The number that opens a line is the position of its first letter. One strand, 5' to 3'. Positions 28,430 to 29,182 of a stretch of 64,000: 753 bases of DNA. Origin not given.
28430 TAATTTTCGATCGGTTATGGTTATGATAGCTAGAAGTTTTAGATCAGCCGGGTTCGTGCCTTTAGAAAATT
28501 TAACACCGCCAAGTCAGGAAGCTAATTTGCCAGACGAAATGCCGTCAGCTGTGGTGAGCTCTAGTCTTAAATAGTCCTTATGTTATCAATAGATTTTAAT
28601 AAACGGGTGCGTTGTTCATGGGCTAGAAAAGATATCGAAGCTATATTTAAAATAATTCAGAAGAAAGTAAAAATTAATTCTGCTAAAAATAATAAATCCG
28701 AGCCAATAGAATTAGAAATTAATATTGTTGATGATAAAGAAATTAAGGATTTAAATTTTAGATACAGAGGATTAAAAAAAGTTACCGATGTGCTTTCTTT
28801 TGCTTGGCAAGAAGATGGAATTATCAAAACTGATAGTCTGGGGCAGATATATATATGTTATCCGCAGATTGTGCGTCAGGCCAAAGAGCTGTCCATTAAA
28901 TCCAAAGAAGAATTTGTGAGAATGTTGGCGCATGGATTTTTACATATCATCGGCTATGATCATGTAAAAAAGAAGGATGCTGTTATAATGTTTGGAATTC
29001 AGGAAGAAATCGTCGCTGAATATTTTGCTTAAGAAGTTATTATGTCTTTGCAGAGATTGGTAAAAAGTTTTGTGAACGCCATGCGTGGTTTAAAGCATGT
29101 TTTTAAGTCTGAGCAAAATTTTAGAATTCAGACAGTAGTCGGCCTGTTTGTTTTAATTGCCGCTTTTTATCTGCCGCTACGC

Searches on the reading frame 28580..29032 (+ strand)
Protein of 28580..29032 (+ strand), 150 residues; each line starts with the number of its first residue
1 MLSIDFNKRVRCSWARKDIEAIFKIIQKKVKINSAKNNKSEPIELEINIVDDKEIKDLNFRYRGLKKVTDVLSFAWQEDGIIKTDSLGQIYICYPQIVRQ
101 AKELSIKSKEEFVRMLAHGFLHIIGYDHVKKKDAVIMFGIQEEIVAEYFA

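Call 58: search_protein_families(library=pfam, proteins=[window:28580-29032:+], max_evalue=0.00001)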
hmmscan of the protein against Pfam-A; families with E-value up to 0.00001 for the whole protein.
window:28580-29032:+ (150 aa): 1 family
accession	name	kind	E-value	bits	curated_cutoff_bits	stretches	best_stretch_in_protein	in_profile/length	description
PF02130.23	YbeY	-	3.6e-34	117.9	25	1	21-147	9-128/129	Endoribonuclease YbeY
